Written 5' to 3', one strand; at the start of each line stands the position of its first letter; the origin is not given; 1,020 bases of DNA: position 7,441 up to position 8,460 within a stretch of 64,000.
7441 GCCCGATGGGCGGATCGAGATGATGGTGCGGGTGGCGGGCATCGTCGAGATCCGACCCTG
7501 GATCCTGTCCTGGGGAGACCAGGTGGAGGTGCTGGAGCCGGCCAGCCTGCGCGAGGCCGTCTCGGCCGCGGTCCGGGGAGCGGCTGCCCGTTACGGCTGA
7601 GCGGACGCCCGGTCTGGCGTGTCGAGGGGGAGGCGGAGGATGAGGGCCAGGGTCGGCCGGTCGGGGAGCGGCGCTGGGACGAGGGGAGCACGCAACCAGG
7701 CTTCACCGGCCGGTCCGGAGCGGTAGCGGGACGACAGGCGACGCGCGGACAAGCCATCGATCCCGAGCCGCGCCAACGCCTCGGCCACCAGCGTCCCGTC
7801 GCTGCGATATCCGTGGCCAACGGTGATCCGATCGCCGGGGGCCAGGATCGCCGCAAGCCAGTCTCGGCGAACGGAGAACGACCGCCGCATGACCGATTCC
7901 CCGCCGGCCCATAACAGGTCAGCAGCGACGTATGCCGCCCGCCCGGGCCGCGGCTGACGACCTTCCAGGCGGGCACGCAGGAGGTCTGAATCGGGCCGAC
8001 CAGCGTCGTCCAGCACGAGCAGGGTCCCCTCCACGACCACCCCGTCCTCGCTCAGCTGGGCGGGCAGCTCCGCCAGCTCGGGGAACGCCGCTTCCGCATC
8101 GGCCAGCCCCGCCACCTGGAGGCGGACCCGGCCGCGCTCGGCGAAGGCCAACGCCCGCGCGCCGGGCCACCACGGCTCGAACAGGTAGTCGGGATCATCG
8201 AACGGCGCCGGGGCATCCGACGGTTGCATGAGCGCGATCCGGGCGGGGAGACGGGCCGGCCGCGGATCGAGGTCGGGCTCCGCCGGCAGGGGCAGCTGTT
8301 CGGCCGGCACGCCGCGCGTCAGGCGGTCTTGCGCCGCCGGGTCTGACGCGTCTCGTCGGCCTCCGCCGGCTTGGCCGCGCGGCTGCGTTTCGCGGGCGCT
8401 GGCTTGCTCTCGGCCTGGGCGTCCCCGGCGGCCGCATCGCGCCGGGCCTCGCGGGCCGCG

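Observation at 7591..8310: Ligase-like paralog 1: motif I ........, and motif V lysine also replaced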

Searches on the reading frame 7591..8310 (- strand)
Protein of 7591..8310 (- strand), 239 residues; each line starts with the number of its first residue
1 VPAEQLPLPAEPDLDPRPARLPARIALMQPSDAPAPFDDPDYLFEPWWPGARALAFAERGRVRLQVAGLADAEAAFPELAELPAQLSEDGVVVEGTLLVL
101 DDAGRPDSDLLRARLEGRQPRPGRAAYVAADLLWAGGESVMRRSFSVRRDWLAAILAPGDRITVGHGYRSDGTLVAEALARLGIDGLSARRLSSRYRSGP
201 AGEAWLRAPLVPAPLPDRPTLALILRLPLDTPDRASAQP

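Call 3: search_protein_families(library=pfam, proteins=[window:7591-8310:-], max_evalue=1)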
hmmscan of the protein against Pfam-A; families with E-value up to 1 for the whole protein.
window:7591-8310:- (239 aa): 1 family
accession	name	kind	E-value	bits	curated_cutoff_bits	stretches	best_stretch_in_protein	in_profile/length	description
PF01068.26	DNA_ligase_A_M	-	3.2e-05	24.2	26.2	1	40-206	20-201/204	ATP dependent DNA ligase domain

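Call 4: search_protein_families(library=ncbifam, proteins=[window:7591-8310:-], max_evalue=1)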
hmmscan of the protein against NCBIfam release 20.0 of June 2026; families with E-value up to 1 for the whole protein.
window:7591-8310:- (239 aa): 10 families
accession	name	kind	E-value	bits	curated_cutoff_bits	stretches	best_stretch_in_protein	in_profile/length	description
NF007210.0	PRK09632.1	equivalog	2.5e-26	92.2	989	1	28-207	482-656/781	ATP-dependent DNA ligase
TIGR02779.1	NHEJ_ligase_lig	equivalog_domain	6.8e-21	74.8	227.75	1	34-207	8-182/302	non-homologous end-joining DNA ligase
NF005796.0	PRK07636.1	subfamily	2.5e-17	62.9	337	1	25-207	3-183/275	ATP-dependent DNA ligase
TIGR02776.1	NHEJ_ligase_prk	equivalog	1.6e-14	53.7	373.2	1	41-207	6-174/587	DNA ligase D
NF004628.0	PRK05972.1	subfamily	4.4e-14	51.6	895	1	19-207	238-425/870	ATP-dependent DNA ligase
NF006078.0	PRK08224.1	equivalog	4.7e-13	48.8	296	1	37-199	21-190/350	ATP-dependent DNA ligase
NF002868.0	PRK03180.1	equivalog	7.6e-09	34.8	641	1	50-207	214-378/509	ATP-dependent DNA ligase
NF006701.0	PRK09247.1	equivalog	7e-08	31.9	543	1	35-199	220-396/540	ATP-dependent DNA ligase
TIGR04120.1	DNA_lig_bact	equivalog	1.4e-06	27.6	400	1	27-205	206-393/526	cisplatin damage response ATP-dependent DNA ligase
NF041331.1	LigA_Halo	equivalog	4.2e-05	22.3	830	1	48-207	255-424/552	ATP-dependent DNA ligase LigA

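Call 7: search_solved_structures(query=window:7594-8310:-, max_evalue=1, show_alignments=3)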
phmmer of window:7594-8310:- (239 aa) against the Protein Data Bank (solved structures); distinct sequences matched with E-value up to 1: 10.
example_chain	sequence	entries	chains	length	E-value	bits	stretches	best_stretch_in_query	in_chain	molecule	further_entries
1vs0_A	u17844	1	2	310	6.3e-15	58.9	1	40-207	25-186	Putative DNA ligase-like protein Rv0938/MT0965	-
6nhx_A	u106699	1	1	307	7.3e-15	58.7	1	40-207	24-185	ATP-dependent DNA ligase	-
6nhz_A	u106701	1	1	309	7.4e-15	58.6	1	40-207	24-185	ATP-dependent DNA ligase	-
9df9_A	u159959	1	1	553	6.6e-08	35.9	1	43-208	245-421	DNA ligase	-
3rr5_A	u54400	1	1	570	7.1e-08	35.8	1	43-208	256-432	DNA ligase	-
9dfa_A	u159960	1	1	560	2e-07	34.3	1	43-208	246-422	DNA ligase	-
2cfm_A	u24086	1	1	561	9.3e-07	32.1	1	44-208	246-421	THERMOSTABLE DNA LIGASE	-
4eq5_A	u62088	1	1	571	1.1e-06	31.8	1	44-208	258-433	DNA ligase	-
3uyv_A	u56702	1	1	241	0.86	12.6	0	158-214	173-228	Antifreeze protein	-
3uyu_A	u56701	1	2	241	0.95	12.4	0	157-214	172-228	Antifreeze protein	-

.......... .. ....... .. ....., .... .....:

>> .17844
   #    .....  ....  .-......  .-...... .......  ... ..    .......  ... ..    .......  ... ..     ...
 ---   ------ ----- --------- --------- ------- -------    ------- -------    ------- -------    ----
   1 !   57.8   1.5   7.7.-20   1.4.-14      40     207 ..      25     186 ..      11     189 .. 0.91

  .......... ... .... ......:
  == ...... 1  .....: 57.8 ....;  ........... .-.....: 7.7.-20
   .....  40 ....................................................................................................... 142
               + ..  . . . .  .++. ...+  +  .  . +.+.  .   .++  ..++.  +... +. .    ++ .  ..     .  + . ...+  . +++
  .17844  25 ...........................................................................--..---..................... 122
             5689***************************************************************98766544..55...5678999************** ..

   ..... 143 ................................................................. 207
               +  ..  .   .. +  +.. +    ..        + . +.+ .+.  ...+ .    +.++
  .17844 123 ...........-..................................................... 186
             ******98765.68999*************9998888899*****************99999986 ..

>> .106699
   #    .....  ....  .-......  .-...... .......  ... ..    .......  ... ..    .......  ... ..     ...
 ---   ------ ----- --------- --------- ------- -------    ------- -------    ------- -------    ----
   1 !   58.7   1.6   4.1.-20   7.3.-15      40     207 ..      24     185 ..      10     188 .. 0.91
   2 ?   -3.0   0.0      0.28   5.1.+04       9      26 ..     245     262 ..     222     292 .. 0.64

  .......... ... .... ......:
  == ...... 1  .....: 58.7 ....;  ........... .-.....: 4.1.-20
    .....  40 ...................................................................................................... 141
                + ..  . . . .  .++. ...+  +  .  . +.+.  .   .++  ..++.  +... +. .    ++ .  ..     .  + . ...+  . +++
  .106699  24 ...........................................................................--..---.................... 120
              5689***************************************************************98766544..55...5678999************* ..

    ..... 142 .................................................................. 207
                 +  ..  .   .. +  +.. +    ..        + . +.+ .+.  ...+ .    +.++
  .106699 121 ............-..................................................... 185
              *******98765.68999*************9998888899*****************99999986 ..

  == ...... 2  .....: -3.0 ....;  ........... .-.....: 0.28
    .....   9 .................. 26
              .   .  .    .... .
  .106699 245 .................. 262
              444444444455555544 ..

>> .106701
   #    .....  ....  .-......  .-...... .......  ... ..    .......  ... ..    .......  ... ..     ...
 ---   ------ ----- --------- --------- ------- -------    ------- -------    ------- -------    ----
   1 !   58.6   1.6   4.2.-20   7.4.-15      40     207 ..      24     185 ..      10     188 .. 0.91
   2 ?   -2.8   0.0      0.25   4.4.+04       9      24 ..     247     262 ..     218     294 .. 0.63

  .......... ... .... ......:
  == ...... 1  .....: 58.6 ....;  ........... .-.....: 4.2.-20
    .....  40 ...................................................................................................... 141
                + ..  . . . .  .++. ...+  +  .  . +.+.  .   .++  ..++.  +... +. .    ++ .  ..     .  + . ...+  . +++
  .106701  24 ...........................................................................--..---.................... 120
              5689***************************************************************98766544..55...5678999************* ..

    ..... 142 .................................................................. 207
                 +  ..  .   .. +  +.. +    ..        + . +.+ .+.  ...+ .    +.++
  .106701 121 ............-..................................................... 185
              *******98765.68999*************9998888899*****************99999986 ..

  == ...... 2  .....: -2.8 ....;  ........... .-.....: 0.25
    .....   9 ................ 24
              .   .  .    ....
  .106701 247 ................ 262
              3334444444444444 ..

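Call 9: find_homologous_proteins(query=window:7594-8310:-, max_evalue=0.001)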
Query window:7594-8310:- (239 aa): 885 proteins with E <= 0.001 among 8000 candidates; the best 120 are listed.
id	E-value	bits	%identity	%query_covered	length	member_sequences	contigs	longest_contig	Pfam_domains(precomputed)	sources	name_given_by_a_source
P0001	1.1e-146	505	100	100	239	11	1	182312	-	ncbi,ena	-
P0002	3.7e-124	431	86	100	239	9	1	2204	-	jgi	-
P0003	3.2e-123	428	85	100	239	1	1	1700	-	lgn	-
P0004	5.7e-109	382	80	89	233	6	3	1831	-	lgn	-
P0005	4.1e-107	376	78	89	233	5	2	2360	-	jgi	jgi:bifunctional non-homologous end joining protein LigD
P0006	2.7e-104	366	79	89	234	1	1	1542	-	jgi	jgi:bifunctional non-homologous end joining protein LigD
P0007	2.8e-104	366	77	89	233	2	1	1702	-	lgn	-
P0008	3.7e-103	363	77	97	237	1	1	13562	PF01068.27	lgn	-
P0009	6.9e-103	362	77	89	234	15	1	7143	-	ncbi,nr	ncbi:MAG: hypothetical protein EHM90_00380 [Chloroflexi bacterium]|nr:MAG: hypothetical protein EHM9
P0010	1.1e-102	361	76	89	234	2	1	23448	-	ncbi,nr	ncbi:MAG TPA: hypothetical protein VFP83_05460 [Candidatus Limnocylindria bacterium]|nr:hypothetical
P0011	2.0e-101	357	76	89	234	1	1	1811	-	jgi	jgi:bifunctional non-homologous end joining protein LigD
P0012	8.2e-101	355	74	97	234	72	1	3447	PF01068.27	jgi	-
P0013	3.7e-100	353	75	89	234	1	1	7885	-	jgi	jgi:bifunctional non-homologous end joining protein LigD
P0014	7.0e-100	352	75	89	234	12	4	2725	-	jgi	jgi:bifunctional non-homologous end joining protein LigD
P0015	3.7e-99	350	75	96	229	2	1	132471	PF01068.27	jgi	jgi:bifunctional non-homologous end joining protein LigD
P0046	3.2e-92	327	76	86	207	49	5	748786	-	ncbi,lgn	ncbi:MAG: hypothetical protein WD508_09370 [Chloroflexota bacterium]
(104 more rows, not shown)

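Call 15: find_encoding_contigs(protein=P0046, flank=10000, max_places=3)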
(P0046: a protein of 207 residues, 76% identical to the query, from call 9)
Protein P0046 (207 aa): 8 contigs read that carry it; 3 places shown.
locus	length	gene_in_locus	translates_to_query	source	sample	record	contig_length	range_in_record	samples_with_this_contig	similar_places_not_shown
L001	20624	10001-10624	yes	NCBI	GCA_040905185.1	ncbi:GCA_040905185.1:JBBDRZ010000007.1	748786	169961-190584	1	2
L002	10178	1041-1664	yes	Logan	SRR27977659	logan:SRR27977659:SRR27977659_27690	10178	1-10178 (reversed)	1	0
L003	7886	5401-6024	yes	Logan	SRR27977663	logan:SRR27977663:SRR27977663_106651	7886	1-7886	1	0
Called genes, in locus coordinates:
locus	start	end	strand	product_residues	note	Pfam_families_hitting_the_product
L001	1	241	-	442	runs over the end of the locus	PF08245:Mur_ligase_M (weak), PF02875:Mur_ligase_C, PF27239:FOL3_C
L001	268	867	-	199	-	-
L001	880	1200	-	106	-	PF00085:Thioredoxin, PF14595:Thioredoxin_9, PF13098:Thioredoxin_2, PF13905:Thioredoxin_8 (faint)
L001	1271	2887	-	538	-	-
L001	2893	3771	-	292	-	PF00483:NTP_transferase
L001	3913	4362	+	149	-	-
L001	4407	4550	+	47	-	-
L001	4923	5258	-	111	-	-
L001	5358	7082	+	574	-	PF04675:DNA_ligase_A_N, PF01068:DNA_ligase_A_M, PF04679:DNA_ligase_A_C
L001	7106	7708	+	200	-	PF20660:DUF6812 (weak)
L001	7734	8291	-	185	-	-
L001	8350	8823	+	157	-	PF02566:OsmC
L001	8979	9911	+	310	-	PF02735:Ku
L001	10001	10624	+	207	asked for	-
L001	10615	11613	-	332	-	PF13280:WYL, PF25583:WCX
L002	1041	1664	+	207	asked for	-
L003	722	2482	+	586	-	PF04675:DNA_ligase_A_N, PF01068:DNA_ligase_A_M, PF04679:DNA_ligase_A_C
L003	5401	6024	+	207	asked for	-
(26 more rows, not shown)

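Call 16: find_encoding_contigs(protein=P0015, flank=10000, max_places=2)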
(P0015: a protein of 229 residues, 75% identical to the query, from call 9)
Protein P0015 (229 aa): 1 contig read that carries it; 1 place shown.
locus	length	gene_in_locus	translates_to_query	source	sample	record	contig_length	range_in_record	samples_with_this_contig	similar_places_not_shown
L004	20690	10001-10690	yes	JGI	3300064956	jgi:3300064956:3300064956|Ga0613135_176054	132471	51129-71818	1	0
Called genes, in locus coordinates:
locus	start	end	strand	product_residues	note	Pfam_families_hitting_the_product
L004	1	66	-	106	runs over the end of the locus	PF00085:Thioredoxin, PF14595:Thioredoxin_9 (weak), PF13098:Thioredoxin_2, PF13905:Thioredoxin_8 (faint)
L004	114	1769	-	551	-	-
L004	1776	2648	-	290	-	PF00483:NTP_transferase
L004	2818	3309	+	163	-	-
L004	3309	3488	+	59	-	PF24441:DUF7560 (faint)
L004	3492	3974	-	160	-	PF01243:PNPOx_N (weak)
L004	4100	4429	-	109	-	-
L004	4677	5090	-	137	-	-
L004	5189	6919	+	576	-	PF04675:DNA_ligase_A_N, PF01068:DNA_ligase_A_M, PF04679:DNA_ligase_A_C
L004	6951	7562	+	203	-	PF20660:DUF6812 (faint)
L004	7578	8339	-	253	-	-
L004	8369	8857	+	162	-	PF02566:OsmC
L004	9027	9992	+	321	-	PF02735:Ku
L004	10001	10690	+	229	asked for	PF01068:DNA_ligase_A_M (weak)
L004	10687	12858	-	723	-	PF04932:Wzy_C, PF07719:TPR_2 (faint), PF13428:TPR_14 (faint)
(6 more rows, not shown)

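Call 21: search_protein_representatives(alignment_id=A1)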
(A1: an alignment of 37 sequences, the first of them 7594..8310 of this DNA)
Query: 37 sequences, 230 profile positions. Proteins with E-value up to 0.001 (for the whole library): 8965; up to 1e-10: 2464; up to 1e-30: 39. The best 150 are listed.
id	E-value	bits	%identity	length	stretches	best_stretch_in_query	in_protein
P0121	1.8e-100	351.4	-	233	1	2-230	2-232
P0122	6.4e-61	222.0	-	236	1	10-228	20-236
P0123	8.4e-61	221.6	-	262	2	15-123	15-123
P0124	1.7e-57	210.8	-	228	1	7-228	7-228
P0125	9.6e-57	208.4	-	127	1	1-127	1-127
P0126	2.2e-55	203.9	-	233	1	21-228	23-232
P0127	2.9e-53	197.0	-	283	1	36-229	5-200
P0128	7.8e-53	195.6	-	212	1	28-180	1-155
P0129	1.0e-50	188.7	-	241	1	21-229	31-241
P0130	3.5e-50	186.9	-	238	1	4-229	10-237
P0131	3.7e-50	186.8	-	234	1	28-205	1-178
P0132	1.1e-47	178.7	-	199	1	3-164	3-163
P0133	1.9e-47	177.9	-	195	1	50-229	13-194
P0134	3.9e-46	173.7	-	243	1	78-178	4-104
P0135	1.2e-44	168.8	-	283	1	30-229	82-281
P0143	9.8e-39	149.4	-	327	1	19-212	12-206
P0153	8.5e-32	126.7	-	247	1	17-229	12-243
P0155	2.0e-31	125.5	-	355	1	17-211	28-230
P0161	1.3e-30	122.8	-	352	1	20-211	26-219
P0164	3.1e-30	121.6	-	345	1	19-212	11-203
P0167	1.1e-29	119.8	-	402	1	20-210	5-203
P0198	2.0e-26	109.2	-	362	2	13-209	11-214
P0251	5.8e-24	101.1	-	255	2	20-209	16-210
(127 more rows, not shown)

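Call 24: predict_structure(alignment_id=A1)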
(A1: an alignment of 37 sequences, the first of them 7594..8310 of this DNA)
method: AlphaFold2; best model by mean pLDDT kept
length: 239 residues; sequences in the alignment: 37
mean_pLDDT: 42.1   pTM: 0.34
mean pLDDT of the five models: 42.1, 39.9, 39.0, 37.1, 36.8
residues with pLDDT >= 90: 0; 70-90: 0; 50-70: 48; < 50: 191
segments of 3 or more residues with pLDDT < 50: 1-31, 47-64, 66-76, 85-101, 103-106, 111-168, 181-184, 195-206, 211-239
pLDDT, mean of each block of 10 residues (from residue 1): 31 41 43 58 53 43 45 49 45 34 49 47 30 29 37 38 40 51 53 46 48 36 27 38
secondary structure, 60 per line:
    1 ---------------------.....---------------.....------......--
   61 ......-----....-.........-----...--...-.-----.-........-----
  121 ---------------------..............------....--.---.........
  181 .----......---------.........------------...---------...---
elements in order: E22-26 E42-46 E53-58 E61-66 H72-75 H77-85 E91-93 E96-98 H108-115 H142-155 E162-165 H172-181 E186-191 E201-209 E222-224

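Call 28: find_related_loci(query=A1, collection=genome_contigs, flank=10000)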
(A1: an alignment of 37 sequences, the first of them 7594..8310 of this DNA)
Query A1 (239 aa) in genome_contigs; peptide patterns used: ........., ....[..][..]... (x = any residue, [..] = any of these).
337 stretches matched a pattern; 218 encode a relative of the query (tblastn E <= 1e-3); the best 80 are kept; 80 distinct loci.
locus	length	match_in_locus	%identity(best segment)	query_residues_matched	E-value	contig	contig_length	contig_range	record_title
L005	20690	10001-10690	96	1-230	2e-136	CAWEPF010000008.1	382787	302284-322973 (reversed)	MAG: uncultured Chloroflexia bacterium isolate MFD02242.bin.2.244 genome assembly, contig: contig_5056, whole genome sho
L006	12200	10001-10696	75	1-232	9e-104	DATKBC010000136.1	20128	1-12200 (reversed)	MAG TPA_asm: Pleomorphomonadaceae bacterium isolate SMAG_U14410 k141_3877559, whole genome shotgun sequence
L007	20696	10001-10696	74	1-232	9e-103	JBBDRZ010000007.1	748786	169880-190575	MAG: Chloroflexota bacterium isolate LejiaC_69_380 Lejia_C_4_length_748786_cov_233, whole genome shotgun sequence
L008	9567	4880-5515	77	1-213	4e-100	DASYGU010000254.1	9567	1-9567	MAG TPA_asm: Candidatus Limnocylindria bacterium isolate SMAG_U4222 k141_247198, whole genome shotgun sequence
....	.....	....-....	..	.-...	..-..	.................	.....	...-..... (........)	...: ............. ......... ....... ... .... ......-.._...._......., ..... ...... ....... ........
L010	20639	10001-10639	76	1-213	6e-99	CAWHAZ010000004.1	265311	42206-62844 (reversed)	MAG: uncultured Chloroflexia bacterium isolate MFD00962.bin.1.263 genome assembly, contig: contig_27448, whole genome sh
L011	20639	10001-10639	75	1-213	1e-98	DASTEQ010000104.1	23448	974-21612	MAG TPA_asm: Candidatus Limnocylindria bacterium isolate SMAG_U851 k141_1356127, whole genome shotgun sequence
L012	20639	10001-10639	77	1-213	7e-98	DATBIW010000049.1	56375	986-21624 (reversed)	MAG TPA_asm: Candidatus Limnocylindria bacterium isolate SMAG_U3904 k141_450015, whole genome shotgun sequence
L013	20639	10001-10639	76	1-213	2e-96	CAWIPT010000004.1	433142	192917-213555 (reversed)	MAG: uncultured Chloroflexia bacterium isolate MFD05454.bin.2.164 genome assembly, contig: contig_27990, whole genome sh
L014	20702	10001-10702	74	1-233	4e-96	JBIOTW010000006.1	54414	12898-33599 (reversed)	MAG: Candidatus Limnocylindria bacterium isolate MAG150 k127_1181582, whole genome shotgun sequence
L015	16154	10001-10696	76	1-232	1e-103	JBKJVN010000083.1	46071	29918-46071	MAG: Candidatus Limnocylindria bacterium isolate swi_bin.102 k127_10893495, whole genome shotgun sequence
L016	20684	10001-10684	70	1-229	2e-95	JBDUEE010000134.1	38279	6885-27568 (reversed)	MAG: Chloroflexota bacterium isolate cluster4_bin.88 NODE_1196_length_38279_cov_7.264624, whole genome shotgun sequence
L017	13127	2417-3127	69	1-238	8e-95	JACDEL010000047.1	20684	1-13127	MAG: Chloroflexi bacterium isolate MGR_bin359 SD2903_NODE_314_length_20684_cov_1.677385, whole genome shotgun sequence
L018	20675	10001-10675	74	3-229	1e-93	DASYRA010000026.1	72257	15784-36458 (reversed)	MAG TPA_asm: Candidatus Limnocylindria bacterium isolate SMAG_U4499 k141_4029391, whole genome shotgun sequence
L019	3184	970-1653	71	1-229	1e-94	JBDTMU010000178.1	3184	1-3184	MAG: Chloroflexota bacterium isolate cluster3_bin.133 NODE_199995_length_3184_cov_15.436881, whole genome shotgun sequen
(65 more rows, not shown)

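Call 38: predict_structure(alignment_id=A2)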
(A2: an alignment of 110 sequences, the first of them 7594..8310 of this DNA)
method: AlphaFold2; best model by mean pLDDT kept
length: 239 residues; sequences in the alignment: 110
mean_pLDDT: 90.0   pTM: 0.82
mean pLDDT of the five models: 90.0, 89.7, 89.5, 89.1, 88.8
residues with pLDDT >= 90: 183; 70-90: 25; 50-70: 31; < 50: 0
segments of 3 or more residues with pLDDT < 50: none
pLDDT, mean of each block of 10 residues (from residue 1): 68 73 97 98 98 97 92 94 97 98 95 89 94 98 98 96 97 97 96 98 98 75 56 59
secondary structure, 60 per line:
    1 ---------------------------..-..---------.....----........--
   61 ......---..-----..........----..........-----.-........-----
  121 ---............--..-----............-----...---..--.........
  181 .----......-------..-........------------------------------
elements in order: E42-46 E51-58 E61-66 H77-85 E91-100 H108-115 E124-135 H145-155 E162-164 H172-181 E186-191 E205-209
